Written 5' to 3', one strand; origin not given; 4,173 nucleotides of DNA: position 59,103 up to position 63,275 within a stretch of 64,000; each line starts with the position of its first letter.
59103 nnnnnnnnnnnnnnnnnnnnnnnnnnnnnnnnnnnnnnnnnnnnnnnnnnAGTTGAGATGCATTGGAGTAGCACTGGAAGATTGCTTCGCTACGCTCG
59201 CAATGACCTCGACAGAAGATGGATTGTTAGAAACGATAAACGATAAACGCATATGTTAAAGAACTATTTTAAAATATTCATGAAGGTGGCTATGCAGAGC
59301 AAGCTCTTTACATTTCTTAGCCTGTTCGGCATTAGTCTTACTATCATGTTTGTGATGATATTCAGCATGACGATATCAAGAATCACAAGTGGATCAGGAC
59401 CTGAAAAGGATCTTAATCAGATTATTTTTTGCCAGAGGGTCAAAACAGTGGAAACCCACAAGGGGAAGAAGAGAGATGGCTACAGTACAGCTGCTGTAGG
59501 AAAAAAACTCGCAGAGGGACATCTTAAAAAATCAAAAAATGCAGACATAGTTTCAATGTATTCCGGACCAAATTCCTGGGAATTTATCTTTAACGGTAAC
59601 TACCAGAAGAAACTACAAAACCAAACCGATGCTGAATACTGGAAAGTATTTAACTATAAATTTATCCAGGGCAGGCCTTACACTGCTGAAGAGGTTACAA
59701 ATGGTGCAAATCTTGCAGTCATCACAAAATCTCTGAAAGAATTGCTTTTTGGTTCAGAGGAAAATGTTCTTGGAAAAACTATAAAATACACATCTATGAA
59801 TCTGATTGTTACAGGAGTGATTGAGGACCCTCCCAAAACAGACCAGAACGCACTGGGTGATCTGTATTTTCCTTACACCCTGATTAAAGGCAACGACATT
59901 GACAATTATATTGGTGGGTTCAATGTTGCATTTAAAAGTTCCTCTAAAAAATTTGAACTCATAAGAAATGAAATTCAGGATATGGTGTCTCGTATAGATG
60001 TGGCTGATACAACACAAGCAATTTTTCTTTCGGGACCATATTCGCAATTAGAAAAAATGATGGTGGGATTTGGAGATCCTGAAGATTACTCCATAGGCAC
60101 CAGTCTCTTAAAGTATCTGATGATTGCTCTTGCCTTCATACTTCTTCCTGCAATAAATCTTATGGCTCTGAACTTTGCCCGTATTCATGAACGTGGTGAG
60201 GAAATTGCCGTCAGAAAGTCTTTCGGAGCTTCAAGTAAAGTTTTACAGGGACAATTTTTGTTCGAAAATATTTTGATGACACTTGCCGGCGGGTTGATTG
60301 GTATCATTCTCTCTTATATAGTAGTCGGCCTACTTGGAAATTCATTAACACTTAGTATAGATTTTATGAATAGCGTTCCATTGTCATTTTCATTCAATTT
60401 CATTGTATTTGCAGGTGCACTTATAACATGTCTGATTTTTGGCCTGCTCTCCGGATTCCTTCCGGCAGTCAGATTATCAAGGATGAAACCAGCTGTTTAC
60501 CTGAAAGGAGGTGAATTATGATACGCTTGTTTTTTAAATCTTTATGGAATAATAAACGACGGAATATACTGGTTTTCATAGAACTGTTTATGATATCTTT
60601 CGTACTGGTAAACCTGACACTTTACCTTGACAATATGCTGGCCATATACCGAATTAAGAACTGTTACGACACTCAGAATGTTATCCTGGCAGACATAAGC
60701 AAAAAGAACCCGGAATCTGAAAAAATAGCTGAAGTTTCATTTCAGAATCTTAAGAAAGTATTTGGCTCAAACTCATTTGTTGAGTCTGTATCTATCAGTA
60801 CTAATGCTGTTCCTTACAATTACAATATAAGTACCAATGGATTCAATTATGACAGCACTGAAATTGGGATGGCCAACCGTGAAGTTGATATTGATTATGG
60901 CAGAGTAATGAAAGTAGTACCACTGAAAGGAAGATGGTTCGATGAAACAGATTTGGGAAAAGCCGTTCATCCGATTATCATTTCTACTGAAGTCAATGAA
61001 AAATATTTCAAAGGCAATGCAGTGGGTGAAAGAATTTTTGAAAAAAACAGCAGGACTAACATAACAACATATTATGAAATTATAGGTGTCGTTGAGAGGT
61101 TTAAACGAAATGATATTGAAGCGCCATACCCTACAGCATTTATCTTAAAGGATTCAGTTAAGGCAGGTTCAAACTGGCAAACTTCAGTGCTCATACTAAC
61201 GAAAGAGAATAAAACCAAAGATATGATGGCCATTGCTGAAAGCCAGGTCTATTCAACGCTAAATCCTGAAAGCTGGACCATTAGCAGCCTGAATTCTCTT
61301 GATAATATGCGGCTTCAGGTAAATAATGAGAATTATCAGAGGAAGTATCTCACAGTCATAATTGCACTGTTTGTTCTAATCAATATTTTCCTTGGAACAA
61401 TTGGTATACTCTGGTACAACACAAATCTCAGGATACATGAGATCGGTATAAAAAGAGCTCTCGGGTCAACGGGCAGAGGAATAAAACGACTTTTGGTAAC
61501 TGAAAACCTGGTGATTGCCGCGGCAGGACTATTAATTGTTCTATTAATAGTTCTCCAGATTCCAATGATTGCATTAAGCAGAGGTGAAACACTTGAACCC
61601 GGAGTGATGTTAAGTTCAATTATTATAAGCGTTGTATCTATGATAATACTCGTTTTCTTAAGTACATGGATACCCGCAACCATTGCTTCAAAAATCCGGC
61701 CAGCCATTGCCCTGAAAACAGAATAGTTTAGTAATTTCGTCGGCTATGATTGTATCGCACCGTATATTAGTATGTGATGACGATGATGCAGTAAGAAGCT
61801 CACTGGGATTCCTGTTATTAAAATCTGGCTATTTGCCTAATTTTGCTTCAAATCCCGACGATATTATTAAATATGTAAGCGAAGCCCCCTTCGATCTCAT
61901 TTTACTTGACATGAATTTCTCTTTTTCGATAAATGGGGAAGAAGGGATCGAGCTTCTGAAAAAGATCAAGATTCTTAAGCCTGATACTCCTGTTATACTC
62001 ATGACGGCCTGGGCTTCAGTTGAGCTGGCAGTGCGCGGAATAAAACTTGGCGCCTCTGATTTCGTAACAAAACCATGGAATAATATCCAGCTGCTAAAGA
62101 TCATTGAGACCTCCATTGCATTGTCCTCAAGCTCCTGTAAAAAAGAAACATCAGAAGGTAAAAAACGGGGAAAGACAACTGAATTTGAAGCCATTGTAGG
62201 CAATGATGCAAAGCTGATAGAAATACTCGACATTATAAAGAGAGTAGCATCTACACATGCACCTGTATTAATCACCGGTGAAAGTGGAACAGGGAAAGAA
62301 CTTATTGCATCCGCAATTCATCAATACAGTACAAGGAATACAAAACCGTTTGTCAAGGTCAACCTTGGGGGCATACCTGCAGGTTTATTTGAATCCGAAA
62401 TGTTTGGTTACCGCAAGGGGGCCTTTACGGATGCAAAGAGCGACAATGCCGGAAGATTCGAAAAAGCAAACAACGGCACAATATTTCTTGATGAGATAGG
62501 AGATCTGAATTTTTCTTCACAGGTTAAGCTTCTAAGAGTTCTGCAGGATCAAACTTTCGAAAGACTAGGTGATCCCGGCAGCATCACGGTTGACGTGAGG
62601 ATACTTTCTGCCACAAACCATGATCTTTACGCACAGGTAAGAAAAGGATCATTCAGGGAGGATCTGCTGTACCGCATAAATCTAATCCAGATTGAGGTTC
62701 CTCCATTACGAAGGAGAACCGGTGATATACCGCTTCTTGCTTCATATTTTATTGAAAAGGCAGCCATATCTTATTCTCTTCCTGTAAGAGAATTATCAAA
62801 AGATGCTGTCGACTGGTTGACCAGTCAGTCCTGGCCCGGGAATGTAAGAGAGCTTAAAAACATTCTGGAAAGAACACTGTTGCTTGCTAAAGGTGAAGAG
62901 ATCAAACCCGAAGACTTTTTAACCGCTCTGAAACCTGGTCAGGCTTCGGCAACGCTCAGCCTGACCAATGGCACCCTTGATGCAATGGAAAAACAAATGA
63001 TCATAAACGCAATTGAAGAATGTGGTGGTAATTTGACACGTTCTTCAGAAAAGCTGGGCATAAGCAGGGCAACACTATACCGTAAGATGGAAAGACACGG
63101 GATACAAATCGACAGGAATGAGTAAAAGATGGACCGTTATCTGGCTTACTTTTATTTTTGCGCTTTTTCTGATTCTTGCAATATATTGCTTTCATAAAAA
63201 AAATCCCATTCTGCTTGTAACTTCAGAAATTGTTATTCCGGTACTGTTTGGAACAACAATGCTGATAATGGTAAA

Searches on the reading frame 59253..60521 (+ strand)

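Call 54: search_protein_families(library=pfam, proteins=[window:59253-60521:+], max_evalue=0.00001)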
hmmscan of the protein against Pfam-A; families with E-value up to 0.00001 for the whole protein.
window:59253-60521:+ (422 aa): 2 families
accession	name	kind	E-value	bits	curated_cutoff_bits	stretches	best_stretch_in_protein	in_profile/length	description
PF12704.14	MacB_PCD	-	1.3e-17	65.2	27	1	20-230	1-194/207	MacB-like periplasmic core domain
PF02687.27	FtsX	-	4.5e-17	62.7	25.5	1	290-413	2-120/120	FtsX-like permease C-terminal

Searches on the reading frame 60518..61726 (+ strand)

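Call 54: search_protein_families(library=pfam, proteins=[window:60518-61726:+], max_evalue=0.00001)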
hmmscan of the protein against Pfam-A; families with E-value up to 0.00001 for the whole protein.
window:60518-61726:+ (402 aa): 2 families
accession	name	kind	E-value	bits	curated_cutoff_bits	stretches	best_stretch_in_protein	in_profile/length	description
PF02687.27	FtsX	-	4.6e-10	40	25.5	1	281-394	2-119/120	FtsX-like permease C-terminal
PF12704.14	MacB_PCD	-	4.1e-09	37.5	27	1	90-233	65-196/207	MacB-like periplasmic core domain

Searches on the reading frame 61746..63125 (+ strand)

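Call 54: search_protein_families(library=pfam, proteins=[window:61746-63125:+], max_evalue=0.00001)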
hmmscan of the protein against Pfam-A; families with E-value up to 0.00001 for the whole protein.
window:61746-63125:+ (459 aa): 6 families
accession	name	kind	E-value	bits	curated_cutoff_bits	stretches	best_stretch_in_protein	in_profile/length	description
PF00158.32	Sigma54_activat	-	2.9e-66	222.7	20.2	1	150-317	1-168/168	Sigma-54 interaction domain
PF25601.1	AAA_lid_14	-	3.6e-23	81.6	27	1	322-402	1-81/87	AAA+ ATPase lid domain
PF00072.30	Response_reg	-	1.5e-22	80.3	30.2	1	7-120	1-110/111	Response regulator receiver domain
PF14532.12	Sigma54_activ_2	-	2.1e-21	77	25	1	151-321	1-138/138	Sigma-54 interaction domain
PF02954.25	HTH_8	-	4.7e-14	52.3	22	1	411-450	2-41/42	Bacterial regulatory protein, Fis family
PF18024.7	HTH_50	-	6.1e-06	26.3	27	0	411-454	8-50/50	Helix-turn-helix domain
